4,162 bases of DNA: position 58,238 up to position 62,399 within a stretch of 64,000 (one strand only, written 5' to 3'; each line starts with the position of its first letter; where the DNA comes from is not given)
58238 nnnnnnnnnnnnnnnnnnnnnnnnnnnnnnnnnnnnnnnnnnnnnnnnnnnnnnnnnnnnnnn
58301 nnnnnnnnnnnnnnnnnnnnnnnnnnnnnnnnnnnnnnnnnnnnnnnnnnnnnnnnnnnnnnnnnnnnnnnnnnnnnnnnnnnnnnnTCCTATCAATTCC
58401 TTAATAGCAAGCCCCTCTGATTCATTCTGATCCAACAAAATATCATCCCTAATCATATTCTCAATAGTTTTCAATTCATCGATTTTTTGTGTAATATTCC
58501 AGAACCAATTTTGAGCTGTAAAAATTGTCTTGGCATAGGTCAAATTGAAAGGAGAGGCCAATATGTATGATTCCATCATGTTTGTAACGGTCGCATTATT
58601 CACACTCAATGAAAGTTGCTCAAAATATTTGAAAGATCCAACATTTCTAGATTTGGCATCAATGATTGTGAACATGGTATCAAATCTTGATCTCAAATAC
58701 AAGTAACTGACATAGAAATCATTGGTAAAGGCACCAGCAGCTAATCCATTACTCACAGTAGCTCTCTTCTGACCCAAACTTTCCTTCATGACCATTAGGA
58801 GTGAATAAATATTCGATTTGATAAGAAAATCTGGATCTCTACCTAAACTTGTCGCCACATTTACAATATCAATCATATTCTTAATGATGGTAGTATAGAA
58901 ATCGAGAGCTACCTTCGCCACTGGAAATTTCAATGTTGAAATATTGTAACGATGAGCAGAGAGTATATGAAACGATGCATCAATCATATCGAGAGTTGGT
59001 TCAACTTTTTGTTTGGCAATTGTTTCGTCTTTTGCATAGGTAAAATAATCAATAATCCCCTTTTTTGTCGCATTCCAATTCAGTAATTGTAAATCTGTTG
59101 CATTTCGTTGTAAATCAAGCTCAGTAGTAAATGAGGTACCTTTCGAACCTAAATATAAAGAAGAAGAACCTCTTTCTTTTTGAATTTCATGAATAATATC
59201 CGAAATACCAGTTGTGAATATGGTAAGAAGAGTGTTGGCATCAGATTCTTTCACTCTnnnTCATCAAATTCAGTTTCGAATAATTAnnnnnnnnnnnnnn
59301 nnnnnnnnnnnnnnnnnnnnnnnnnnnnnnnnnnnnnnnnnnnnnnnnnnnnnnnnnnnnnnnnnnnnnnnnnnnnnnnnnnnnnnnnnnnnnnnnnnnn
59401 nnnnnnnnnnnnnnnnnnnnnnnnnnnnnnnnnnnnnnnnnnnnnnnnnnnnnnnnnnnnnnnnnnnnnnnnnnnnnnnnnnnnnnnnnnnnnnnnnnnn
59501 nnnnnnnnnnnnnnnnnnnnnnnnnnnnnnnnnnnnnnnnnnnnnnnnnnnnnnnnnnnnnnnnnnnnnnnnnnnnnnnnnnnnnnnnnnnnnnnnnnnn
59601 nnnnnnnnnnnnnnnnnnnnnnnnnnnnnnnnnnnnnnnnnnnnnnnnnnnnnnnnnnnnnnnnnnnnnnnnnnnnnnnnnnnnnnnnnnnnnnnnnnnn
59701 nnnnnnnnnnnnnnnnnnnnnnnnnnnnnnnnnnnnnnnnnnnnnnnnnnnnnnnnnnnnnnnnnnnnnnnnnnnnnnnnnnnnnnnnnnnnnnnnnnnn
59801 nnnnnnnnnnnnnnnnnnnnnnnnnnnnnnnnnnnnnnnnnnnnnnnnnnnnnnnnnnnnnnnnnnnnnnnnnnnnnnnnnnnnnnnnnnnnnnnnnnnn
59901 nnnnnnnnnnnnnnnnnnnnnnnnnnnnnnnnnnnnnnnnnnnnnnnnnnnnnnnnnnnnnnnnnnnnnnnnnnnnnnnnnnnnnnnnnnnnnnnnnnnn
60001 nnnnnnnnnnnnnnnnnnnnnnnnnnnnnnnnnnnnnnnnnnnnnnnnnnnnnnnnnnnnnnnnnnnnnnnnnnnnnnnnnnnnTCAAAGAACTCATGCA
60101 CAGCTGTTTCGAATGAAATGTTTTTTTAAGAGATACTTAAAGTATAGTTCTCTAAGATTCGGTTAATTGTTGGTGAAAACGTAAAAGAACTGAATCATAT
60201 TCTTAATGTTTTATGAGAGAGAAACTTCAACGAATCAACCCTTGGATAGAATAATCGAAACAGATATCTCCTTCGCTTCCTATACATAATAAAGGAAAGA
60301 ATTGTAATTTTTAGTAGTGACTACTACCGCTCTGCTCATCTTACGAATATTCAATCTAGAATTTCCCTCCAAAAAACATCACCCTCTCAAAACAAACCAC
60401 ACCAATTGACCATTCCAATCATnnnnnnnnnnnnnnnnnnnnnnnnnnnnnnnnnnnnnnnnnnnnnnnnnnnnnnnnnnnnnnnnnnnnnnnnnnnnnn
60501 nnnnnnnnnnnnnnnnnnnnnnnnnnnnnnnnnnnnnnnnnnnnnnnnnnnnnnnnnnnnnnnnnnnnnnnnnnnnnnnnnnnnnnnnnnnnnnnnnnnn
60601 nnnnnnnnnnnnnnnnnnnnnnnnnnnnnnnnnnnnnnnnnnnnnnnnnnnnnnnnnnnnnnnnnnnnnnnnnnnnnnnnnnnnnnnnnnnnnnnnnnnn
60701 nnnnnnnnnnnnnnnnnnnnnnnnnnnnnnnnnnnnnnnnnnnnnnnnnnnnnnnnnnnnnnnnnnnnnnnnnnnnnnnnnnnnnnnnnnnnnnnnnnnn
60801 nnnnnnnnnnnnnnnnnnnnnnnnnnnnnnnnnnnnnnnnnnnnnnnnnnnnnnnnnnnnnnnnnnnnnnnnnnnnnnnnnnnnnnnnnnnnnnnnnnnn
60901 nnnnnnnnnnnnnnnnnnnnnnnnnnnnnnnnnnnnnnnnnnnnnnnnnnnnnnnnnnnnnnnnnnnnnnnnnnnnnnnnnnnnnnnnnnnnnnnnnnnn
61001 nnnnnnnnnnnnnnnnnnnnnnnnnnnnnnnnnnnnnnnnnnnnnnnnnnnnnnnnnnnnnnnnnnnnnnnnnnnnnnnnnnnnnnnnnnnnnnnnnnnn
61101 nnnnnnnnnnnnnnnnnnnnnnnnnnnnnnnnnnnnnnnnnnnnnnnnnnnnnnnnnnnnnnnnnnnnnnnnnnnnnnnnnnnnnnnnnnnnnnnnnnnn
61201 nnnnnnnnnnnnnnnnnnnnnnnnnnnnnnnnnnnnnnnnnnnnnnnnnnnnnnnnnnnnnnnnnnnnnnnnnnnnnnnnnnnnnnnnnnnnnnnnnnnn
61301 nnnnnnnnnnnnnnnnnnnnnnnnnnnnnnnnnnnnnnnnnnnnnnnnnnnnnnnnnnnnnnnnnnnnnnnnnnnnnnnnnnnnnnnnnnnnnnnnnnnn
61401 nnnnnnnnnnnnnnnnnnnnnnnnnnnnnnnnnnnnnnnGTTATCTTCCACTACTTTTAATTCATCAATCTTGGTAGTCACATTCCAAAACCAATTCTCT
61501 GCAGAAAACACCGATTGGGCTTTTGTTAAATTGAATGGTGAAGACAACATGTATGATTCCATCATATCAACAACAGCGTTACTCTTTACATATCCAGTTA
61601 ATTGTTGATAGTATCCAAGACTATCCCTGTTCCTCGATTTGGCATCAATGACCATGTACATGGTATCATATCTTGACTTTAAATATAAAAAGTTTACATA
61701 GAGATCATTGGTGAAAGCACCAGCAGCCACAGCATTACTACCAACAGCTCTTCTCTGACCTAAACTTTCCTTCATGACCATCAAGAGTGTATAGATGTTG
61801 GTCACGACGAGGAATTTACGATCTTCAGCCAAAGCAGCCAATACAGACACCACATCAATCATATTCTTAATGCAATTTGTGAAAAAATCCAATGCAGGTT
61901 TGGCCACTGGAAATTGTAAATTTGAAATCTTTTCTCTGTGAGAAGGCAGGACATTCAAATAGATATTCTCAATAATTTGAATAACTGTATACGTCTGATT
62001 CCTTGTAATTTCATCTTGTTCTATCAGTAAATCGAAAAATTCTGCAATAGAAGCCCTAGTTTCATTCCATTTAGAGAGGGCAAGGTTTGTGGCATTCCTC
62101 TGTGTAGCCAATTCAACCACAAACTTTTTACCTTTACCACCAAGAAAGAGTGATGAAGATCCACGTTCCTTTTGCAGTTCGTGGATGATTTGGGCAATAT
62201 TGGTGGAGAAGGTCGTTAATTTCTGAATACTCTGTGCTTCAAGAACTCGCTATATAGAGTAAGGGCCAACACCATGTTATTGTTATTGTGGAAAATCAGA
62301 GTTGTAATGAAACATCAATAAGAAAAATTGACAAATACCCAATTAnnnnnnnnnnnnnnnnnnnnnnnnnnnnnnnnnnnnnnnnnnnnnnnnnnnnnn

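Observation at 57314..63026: Tandem pair of receptor-type class III cyclases with an uncharacterised two-TM extracellular sensor and a conserved intron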

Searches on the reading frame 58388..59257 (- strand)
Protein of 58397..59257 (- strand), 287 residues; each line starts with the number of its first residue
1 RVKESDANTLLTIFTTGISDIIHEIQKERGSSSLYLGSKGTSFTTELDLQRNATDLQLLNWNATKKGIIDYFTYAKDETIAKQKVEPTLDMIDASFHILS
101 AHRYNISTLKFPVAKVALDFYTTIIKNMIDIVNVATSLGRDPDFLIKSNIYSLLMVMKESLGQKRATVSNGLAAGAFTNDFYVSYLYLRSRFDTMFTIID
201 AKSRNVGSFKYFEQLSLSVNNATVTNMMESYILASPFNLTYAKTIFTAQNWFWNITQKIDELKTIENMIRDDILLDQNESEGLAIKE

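Call 31: search_solved_structures(query=window:58397-59257:-, max_evalue=1, show_alignments=2)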
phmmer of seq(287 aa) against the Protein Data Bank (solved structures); distinct sequences matched with E-value up to 1: 3.
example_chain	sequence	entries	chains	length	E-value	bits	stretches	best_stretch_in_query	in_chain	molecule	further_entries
4akk_A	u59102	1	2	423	0.00012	24.9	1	17-274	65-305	NITRATE REGULATORY PROTEIN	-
6e6a_B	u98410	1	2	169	0.014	18.2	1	151-273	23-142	Inclusion membrane protein A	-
6e7e_A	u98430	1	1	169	0.019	17.7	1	151-273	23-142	Inclusion membrane protein A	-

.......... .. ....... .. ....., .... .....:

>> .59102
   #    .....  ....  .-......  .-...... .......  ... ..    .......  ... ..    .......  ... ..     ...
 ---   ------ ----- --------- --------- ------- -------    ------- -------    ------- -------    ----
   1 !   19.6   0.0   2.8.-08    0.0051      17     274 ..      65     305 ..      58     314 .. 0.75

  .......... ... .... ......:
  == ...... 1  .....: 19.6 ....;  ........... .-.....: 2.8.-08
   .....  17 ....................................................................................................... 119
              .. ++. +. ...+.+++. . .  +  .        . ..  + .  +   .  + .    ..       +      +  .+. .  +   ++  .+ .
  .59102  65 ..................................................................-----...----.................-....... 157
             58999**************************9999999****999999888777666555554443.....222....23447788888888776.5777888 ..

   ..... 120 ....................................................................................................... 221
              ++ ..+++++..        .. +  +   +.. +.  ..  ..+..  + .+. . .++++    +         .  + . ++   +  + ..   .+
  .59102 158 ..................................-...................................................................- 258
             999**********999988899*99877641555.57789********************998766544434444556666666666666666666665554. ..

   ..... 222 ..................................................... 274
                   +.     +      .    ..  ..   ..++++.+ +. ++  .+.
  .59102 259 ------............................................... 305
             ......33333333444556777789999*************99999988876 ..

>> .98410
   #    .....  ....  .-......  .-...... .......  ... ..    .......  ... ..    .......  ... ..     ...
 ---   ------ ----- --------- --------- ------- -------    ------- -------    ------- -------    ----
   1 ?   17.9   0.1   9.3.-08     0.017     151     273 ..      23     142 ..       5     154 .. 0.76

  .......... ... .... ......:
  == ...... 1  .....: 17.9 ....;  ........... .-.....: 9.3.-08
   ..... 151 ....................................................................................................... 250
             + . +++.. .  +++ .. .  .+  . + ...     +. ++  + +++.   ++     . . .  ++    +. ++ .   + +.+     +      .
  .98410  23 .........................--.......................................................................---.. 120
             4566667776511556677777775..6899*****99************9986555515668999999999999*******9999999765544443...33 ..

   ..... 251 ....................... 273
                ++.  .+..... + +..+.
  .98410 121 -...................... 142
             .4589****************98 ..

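Call 57: predict_structure(alignment_id=A2)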
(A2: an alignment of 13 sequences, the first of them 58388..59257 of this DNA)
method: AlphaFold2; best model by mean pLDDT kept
length: 290 residues; sequences in the alignment: 13
mean_pLDDT: 92.6   pTM: 0.90
mean pLDDT of the five models: 92.6, 91.9, 91.5, 91.0, 90.2
residues with pLDDT >= 90: 228; 70-90: 61; 50-70: 1; < 50: 0
segments of 3 or more residues with pLDDT < 50: none
pLDDT, mean of each block of 10 residues (from residue 1): 89 96 97 94 94 98 96 88 94 97 96 91 97 91 90 96 95 91 94 93 84 85 86 92 93 94 94 91 89
secondary structure, 60 per line:
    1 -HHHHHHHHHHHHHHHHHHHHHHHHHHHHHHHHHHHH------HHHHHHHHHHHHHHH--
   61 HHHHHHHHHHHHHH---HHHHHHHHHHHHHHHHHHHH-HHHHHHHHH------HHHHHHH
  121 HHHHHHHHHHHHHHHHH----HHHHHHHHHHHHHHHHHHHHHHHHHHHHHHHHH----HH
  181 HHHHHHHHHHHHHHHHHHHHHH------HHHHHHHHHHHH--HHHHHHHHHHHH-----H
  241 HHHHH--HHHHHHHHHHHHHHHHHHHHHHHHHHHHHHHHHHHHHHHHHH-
elements in order: H2-37 H44-58 H61-74 H78-97 H99-107 H114-137 H142-174 H179-202 H209-220 H223-234 H240-245 H248-289

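Call 61: fold_search(model_id=the predicted structure, library=pdb)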
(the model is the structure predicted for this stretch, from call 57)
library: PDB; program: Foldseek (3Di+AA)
matches with E <= 10: 197; with E <= 0.001: 2
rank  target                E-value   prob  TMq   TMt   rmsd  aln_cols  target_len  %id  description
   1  4akk_B                1.1e-07  1.00  0.81  0.65   4.8       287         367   19  Structure of the NasR transcription antiterminator (released 2012-06-20)
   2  4akk_A                3.4e-07  1.00  0.83  0.66   4.6       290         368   19  Structure of the NasR transcription antiterminator (released 2012-06-20)
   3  7oy2_B                2.0e-01  0.66  0.31  0.26  11.8       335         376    9  High resolution structure of cytochrome bd-II oxidase from E. coli (released 2021-12-15)
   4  6rx4_B                2.0e-01  0.60  0.28  0.23  12.4       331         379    9  THE STRUCTURE OF BD OXIDASE FROM ESCHERICHIA COLI (released 2019-11-20)
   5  8aw5_A                2.1e-01  0.85  0.37  0.39   8.9       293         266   11  Cryo-EM structure of heme A synthase trimer from Aquifex aeolicus (released 2023-09-06)
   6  6rko_B                2.2e-01  0.77  0.35  0.29  11.7       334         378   10  Cryo-EM structure of the E. coli cytochrome bd-I oxidase at 2.68 A resolution (released 2019-10-16)
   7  9r2g_A                2.6e-01  0.82  0.37  0.31  13.4       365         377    5  Cytochrome bd II oxidase qOR-2 type from Mycobacterium smegmatis (released 2026-03-04)
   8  9fka_B                3.1e-01  0.82  0.39  0.35   8.8       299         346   10  Cryo-EM structure of the reduced cytochrome bd oxidase from M. tuberculosis (released 2025-02-12)
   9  5doq_A                5.0e-01  0.66  0.33  0.25  12.9       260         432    9  The structure of bd oxidase from Geobacillus thermodenitrificans (released 2016-05-04)
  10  8r5s_A                5.0e-01  0.54  0.30  0.35  23.1       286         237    9  t113 - De-novo designed soluble homotetramer (released 2024-11-27)
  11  9fka_A                5.0e-01  0.30  0.23  0.16  12.7       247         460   10  Cryo-EM structure of the reduced cytochrome bd oxidase from M. tuberculosis (released 2025-02-12)
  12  9v52_C1               5.7e-01  0.21  0.20  0.15  34.5       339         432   11  Structure of TolC and YbjP closed state complex (released 2025-11-05)
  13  5bun_A                6.2e-01  0.21  0.21  0.16  33.5       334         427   11  Crystal structure of an antigenic outer membrane protein ST50 from Salmonella Typhi (released 2015-12-23)
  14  7d5i_A                7.1e-01  0.33  0.32  0.25  10.6       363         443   10  Structure of Mycobacterium smegmatis bd complex in the apo-form. (released 2021-06-23)
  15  8wdf                  7.4e-01  0.14  0.20  0.22  24.2       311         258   11  Chemoreceptor PilJ from Pseudomonas aeruginosa PA14 (released 2024-07-24)
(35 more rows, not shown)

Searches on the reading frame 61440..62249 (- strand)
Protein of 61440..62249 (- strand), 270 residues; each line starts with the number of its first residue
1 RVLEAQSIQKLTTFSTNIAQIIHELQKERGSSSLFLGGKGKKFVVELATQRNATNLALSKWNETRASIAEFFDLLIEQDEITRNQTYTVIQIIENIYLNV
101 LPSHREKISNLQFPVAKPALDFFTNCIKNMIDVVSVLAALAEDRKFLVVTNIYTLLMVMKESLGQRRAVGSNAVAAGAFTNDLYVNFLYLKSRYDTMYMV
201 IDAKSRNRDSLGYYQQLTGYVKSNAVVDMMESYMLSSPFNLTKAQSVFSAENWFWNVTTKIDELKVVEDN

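Call 72: find_homologous_proteins(query=window:61440-62249:-, max_evalue=1e-8)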
Query window:61440-62249:-: 1091 candidates shared short words with the query, none scored E <= 1e-8.
